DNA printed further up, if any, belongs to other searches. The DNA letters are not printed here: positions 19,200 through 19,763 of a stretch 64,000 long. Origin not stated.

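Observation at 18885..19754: Membrane-anchored secreted protein carrying an Rpf-type transglycosylase-like domain fused to a carboxypeptidase-regulatory-like beta domain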

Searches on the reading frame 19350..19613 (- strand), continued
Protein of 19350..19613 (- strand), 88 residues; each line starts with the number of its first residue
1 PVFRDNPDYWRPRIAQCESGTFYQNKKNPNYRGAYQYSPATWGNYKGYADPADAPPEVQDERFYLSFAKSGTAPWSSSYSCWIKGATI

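Call 41: search_protein_families(library=phrogs, proteins=[L048:70-1689:+, L048:1741-2730:+, L048:2734-7050:+, L048:7061-8224:+, L048:8533-9348:+, L048:10001-10528:+, L048:11699-12628:+, L047:9253-11247:-, L047:11251-13743:-, L047:7641-8264:-], max_evalue=0.001)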
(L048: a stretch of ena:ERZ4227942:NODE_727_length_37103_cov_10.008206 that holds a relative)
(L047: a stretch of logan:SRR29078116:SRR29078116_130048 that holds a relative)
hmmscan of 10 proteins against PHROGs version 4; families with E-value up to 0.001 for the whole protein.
L048:70-1689:+ (539 aa): 2 families
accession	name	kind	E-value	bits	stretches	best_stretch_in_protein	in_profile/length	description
phrog_3287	-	head and packaging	2.8e-17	63.8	1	20-526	8-520/524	virion structural protein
phrog_511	-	head and packaging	2.1e-10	40.6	1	221-452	605-816/862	internal virion protein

L048:1741-2730:+ (329 aa): 0 families

L048:2734-7050:+ (1438 aa): 0 families

L048:7061-8224:+ (387 aa): 1 family
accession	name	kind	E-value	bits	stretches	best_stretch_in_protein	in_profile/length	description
phrog_7578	-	unknown function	5.1e-05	23.4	1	14-90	26-100/300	-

L048:8533-9348:+ (271 aa): 0 families

L048:10001-10528:+ (175 aa): 1 family
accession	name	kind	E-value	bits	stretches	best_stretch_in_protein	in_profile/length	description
phrog_29757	-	other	7.1e-07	30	1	103-170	34-104/201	transglycosylase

L048:11699-12628:+ (309 aa): 4 families
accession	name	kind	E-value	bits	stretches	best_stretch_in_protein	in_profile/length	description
phrog_359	-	other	3.9e-62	211.7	1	85-305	63-293/329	DNA methyltransferase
phrog_21315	-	unknown function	8.5e-59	200.6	1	139-305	233-406/415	-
phrog_10837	-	unknown function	1.1e-25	91.2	1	194-305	1-121/139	-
phrog_15877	-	other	1.4e-13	52.2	1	145-246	4-118/152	DNA methyltransferase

L047:9253-11247:- (664 aa): 0 families

L047:11251-13743:- (830 aa): 0 families

L047:7641-8264:- (207 aa): 2 families
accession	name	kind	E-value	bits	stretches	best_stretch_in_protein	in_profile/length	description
phrog_8781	-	lysis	9.3e-08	33.2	1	2-96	5-104/178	endolysin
phrog_635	-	lysis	7.7e-06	26.1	1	4-97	8-103/463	endolysin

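Call 43: search_protein_families(library=pfam, proteins=[P0034, P0035, P0094, P0104, P0120, P0135, P0159, P0170, P0174, P0092], max_evalue=0.01)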
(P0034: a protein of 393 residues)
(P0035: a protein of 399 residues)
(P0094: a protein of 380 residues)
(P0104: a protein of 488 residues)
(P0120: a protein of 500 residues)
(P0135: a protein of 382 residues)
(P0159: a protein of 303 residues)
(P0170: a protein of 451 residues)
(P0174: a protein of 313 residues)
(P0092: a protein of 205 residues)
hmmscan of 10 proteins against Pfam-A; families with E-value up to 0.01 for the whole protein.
P0034 (393 aa): 1 family
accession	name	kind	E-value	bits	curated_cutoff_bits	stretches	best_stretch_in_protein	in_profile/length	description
PF06737.19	Transglycosylas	-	3.7e-09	37.6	27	1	74-138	9-75/77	Transglycosylase-like domain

P0035 (399 aa): 3 families
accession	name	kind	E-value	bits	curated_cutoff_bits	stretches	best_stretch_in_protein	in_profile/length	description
PF07691.17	PA14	-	4.5e-29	101.6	24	1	259-390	4-144/147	PA14 domain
PF10528.15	GLEYA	-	1.7e-06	28.7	26.2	1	301-378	1-88/91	GLEYA domain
PF06737.19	Transglycosylas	-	2.4e-06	28.5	27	1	57-121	9-75/77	Transglycosylase-like domain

P0094 (380 aa): 1 family
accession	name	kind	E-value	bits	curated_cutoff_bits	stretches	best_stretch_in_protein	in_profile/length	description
PF06737.19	Transglycosylas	-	1.4e-06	29.3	27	1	48-113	9-76/77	Transglycosylase-like domain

P0104 (488 aa): 0 families

P0120 (500 aa): 4 families
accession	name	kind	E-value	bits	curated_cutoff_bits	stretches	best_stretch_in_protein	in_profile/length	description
PF14200.12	RicinB_lectin_2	-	9.4e-33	113.2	25.6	3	426-489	22-89/89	Ricin-type beta-trefoil lectin domain-like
PF00652.28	Ricin_B_lectin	-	6.3e-30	104.4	29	1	378-499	4-126/126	Ricin-type beta-trefoil lectin domain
PF06737.19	Transglycosylas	-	1.4e-17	64.5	27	1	70-138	10-76/77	Transglycosylase-like domain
PF01471.23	PG_binding_1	-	8.8e-10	39.1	23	1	203-237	20-54/57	Putative peptidoglycan binding domain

P0135 (382 aa): 4 families
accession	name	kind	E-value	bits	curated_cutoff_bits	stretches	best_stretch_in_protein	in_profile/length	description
PF14200.12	RicinB_lectin_2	-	4.5e-26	91.8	25.6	3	240-327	3-89/89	Ricin-type beta-trefoil lectin domain-like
PF00652.28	Ricin_B_lectin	-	4.8e-26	91.8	29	1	258-380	5-126/126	Ricin-type beta-trefoil lectin domain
PF01471.23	PG_binding_1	-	3.5e-11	43.5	23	1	189-245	5-57/57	Putative peptidoglycan binding domain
PF06737.19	Transglycosylas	-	0.0051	17.9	27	1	70-125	9-60/77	Transglycosylase-like domain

P0159 (303 aa): 2 families
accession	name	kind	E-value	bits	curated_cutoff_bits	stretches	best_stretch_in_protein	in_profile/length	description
PF00041.27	fn3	-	0.0018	18.9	25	1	201-275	2-69/84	Fibronectin type III domain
PF06737.19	Transglycosylas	-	0.0027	18.8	27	1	65-141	9-69/77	Transglycosylase-like domain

P0170 (451 aa): 0 families

P0174 (313 aa): 2 families
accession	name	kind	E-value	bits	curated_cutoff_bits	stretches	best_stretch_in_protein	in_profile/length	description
PF01453.30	B_lectin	-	2.9e-06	28.1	32.4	1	217-263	17-65/105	D-mannose binding lectin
PF06737.19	Transglycosylas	-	3.3e-05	24.9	27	1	62-144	3-71/77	Transglycosylase-like domain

P0092 (205 aa): 1 family
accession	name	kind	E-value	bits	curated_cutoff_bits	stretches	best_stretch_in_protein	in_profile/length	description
PF06737.19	Transglycosylas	-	7.3e-05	23.8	27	1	56-125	10-75/77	Transglycosylase-like domain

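Call 44: find_encoding_contigs(protein=P0094, flank=8000, max_places=2)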
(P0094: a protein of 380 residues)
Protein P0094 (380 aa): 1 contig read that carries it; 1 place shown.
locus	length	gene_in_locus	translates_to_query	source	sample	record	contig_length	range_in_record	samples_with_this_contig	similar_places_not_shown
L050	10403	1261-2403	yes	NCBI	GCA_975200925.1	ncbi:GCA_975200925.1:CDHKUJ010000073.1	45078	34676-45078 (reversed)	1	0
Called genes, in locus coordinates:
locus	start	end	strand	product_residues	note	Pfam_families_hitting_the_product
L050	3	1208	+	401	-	?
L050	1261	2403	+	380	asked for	PF06737:Transglycosylas (weak)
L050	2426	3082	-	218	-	PF13191:AAA_16 (weak)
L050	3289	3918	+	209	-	PF00596:Aldolase_II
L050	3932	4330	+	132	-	PF00190:Cupin_1 (weak), PF05899:Cupin_3 (weak), PF02311:AraC_binding, PF07883:Cupin_2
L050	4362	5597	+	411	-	PF13433:Peripla_BP_5, PF13458:Peripla_BP_6, PF01094:ANF_receptor (weak)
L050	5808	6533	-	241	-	PF10099:RskA_C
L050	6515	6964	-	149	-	PF04542:Sigma70_r2, PF08281:Sigma70_r4_2, PF04545:Sigma70_r4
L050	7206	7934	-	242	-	PF13794:Ferritin_fold-like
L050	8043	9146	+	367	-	PF24568:CC_PcsB (weak), PF01551:Peptidase_M23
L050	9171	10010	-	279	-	PF12146:Hydrolase_4, PF00561:Abhydrolase_1, PF12697:Abhydrolase_6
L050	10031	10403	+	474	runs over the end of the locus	PF01078:Mg_chelatase (faint), PF07726:AAA_3 (faint), PF07728:AAA_5 (faint), PF00158:Sigma54_activat (weak)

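Call 45: find_encoding_contigs(protein=P0035, flank=8000, max_places=2)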
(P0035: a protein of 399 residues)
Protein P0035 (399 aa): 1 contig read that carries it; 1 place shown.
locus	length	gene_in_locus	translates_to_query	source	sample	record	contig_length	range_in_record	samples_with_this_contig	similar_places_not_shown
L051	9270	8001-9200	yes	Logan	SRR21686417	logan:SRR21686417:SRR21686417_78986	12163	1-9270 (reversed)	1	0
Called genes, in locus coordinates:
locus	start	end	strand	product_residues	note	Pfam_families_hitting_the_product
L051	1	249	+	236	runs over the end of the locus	PF00753:Lactamase_B (weak), PF13483:Lactamase_B_3, PF12706:Lactamase_B_2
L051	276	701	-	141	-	PF01668:SmpB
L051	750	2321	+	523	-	PF03485:Arg_tRNA_synt_N, PF00133:tRNA-synt_1 (faint), PF00750:tRNA-synt_1d, PF05746:DALR_1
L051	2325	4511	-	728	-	-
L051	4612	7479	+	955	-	PF00580:UvrD-helicase, PF01443:Viral_helicase1 (faint), PF13245:AAA_19, PF13604:AAA_30 (faint), PF13538:UvrD_C_2 (faint), PF13361:UvrD_C, PF12705:PDDEXK_1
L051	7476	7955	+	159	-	-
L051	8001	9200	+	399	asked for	PF06737:Transglycosylas (weak), PF07691:PA14, PF10528:GLEYA (weak)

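Call 57: search_protein_families(library=pfam, proteins=[P0052, P0060, P0070, P0074, P0166, P0077, P0121, P0197, P0036, P0043], max_evalue=0.001)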
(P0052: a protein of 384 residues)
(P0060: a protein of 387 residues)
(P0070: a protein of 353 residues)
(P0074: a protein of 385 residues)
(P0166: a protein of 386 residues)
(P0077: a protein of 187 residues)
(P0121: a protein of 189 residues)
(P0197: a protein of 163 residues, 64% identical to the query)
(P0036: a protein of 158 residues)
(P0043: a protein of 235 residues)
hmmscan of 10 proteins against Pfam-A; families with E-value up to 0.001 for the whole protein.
P0052 (384 aa): 3 families
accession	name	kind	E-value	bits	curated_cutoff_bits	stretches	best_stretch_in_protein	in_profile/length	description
PF03990.20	DUF348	-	1.8e-26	92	24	2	53-92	2-41/41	G5-linked-Ubiquitin-like domain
PF07501.17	G5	-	9.6e-17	61.4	23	1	230-301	4-75/75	G5 domain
PF06737.19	Transglycosylas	-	9.2e-15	55.5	27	1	309-379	4-77/77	Transglycosylase-like domain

P0060 (387 aa): 3 families
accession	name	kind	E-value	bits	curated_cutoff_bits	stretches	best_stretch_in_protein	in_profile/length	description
PF03990.20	DUF348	-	9.9e-18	64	24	2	54-92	3-41/41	G5-linked-Ubiquitin-like domain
PF07501.17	G5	-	1.1e-16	61.3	23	1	231-301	5-75/75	G5 domain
PF06737.19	Transglycosylas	-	2.3e-15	57.4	27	1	312-382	4-77/77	Transglycosylase-like domain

P0070 (353 aa): 3 families
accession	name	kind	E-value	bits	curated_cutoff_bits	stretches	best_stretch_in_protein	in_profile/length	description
PF07501.17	G5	-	5.5e-16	59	23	1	196-265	4-73/75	G5 domain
PF03990.20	DUF348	-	1.1e-14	54.3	24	2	18-58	1-41/41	G5-linked-Ubiquitin-like domain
PF06737.19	Transglycosylas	-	8.9e-14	52.3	27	1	279-346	7-77/77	Transglycosylase-like domain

P0074 (385 aa): 3 families
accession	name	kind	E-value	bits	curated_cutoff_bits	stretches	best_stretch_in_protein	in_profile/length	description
PF07501.17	G5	-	1.3e-16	61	23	1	224-297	2-75/75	G5 domain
PF06737.19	Transglycosylas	-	8.2e-15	55.7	27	1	307-375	6-77/77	Transglycosylase-like domain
PF03990.20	DUF348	-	3.1e-13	49.7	24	1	49-89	1-41/41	G5-linked-Ubiquitin-like domain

P0166 (386 aa): 3 families
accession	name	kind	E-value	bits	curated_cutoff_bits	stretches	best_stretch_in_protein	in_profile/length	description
PF03990.20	DUF348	-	2.2e-16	59.7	24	2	173-203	7-37/41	G5-linked-Ubiquitin-like domain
PF07501.17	G5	-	3.8e-14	53.1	23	1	224-297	2-75/75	G5 domain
PF06737.19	Transglycosylas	-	1.1e-13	52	27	1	309-375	8-77/77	Transglycosylase-like domain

P0077 (187 aa): 1 family
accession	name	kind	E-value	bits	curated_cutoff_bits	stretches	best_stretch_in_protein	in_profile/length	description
PF06737.19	Transglycosylas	-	5.2e-13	49.9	27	1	110-180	3-76/77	Transglycosylase-like domain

P0121 (189 aa): 1 family
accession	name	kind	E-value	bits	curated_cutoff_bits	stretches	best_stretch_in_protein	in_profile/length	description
PF06737.19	Transglycosylas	-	1.5e-12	48.4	27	1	112-182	4-77/77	Transglycosylase-like domain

P0197 (163 aa): 2 families
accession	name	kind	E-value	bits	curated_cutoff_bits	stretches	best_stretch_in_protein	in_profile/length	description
PF07501.17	G5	-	3.6e-16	59.6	23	1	11-83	2-74/75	G5 domain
PF06737.19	Transglycosylas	-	3.4e-15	56.9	27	1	86-158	2-77/77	Transglycosylase-like domain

P0036 (158 aa): 1 family
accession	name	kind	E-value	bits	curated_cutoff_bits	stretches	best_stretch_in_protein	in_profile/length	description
PF06737.19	Transglycosylas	-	1.1e-12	48.8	27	1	79-149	9-75/77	Transglycosylase-like domain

P0043 (235 aa): 1 family
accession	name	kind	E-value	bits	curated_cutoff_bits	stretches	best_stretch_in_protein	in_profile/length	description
PF06737.19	Transglycosylas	-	6.2e-12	46.4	27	1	50-118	8-75/77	Transglycosylase-like domain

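Call 58: find_encoding_contigs(protein=P0060, flank=10000, max_places=2)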
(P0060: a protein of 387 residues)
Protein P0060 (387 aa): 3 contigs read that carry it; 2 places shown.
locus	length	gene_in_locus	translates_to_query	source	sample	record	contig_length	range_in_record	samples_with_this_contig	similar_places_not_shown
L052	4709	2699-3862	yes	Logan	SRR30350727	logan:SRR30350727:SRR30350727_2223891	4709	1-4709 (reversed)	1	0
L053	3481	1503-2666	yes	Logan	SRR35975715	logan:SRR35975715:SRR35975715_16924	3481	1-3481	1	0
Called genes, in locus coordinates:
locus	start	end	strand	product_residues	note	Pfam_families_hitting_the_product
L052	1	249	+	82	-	?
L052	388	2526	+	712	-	PF00580:UvrD-helicase, PF01443:Viral_helicase1 (faint), PF13245:AAA_19, PF13604:AAA_30 (faint), PF13361:UvrD_C, PF13538:UvrD_C_2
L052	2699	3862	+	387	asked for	PF03990:DUF348, PF07501:G5, PF06737:Transglycosylas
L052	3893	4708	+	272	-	?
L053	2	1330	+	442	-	?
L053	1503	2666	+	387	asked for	PF03990:DUF348, PF07501:G5, PF06737:Transglycosylas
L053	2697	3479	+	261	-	?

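Call 61: search_protein_families(library=pfam, alignment_id=A2, max_evalue=0.01)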
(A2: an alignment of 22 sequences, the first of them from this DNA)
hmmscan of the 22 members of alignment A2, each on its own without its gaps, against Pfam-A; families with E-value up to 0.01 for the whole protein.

A. member 1, seq(88 aa): 1 family
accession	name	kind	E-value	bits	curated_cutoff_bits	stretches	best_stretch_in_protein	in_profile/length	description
PF06737.19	Transglycosylas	-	1.6e-08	35.5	27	1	13-76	9-75/77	Transglycosylase-like domain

B. families by the number of members that match (of 22 scanned): 1 family
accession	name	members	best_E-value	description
PF06737.19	Transglycosylas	22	4e-12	Transglycosylase-like domain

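Call 67: search_dna_similar(query=L048:70-1689:+, collection=phages, mode=protein, max_evalue=0.00001, max_rows=15)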
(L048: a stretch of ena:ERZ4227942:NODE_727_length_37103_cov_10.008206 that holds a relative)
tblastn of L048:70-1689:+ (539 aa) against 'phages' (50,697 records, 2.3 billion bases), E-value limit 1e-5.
Records with a match: 2; places in all: 2; records where one place covers at least 80% of the query: 1.
Best place of each record, by identity: <60% 2.
By first word of the organism name: Caudoviricetes 1; Microcystis 1.
By host as written in the record: - 1; Microcystis sp. SG03 1.
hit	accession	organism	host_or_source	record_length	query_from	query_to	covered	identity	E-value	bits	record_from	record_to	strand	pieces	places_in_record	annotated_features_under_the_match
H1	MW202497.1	Caudoviricetes sp.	Manatee Spring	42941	5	539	99%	41.9%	6e-116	383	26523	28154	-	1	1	phage stabilization protein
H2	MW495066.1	Microcystis phage MaAM05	Microcystis sp. SG03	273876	25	318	55%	27.1%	4e-9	66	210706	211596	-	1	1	hypothetical protein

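Call 68: find_related_loci(query=A4, collection=viral_contigs, flank=3000)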
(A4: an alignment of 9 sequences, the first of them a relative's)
Query A4 (175 aa) in viral_contigs; peptide patterns used: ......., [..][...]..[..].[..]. (x = any residue, [..] = any of these).
64 stretches matched a pattern; 7 encode a relative of the query (tblastn E <= 1e-3); 7 distinct loci.
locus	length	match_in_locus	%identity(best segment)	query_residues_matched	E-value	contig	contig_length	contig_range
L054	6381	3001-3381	56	50-175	1e-42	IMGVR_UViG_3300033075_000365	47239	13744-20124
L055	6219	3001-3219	42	104-175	6e-14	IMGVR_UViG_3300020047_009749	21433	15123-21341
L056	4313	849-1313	33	45-175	6e-13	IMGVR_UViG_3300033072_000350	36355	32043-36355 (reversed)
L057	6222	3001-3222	39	100-169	4e-10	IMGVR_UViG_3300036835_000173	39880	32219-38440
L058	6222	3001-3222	39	100-169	5e-10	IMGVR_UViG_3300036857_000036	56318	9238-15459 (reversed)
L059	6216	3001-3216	38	102-169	4e-10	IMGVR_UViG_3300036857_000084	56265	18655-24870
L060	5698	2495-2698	34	102-169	6e-9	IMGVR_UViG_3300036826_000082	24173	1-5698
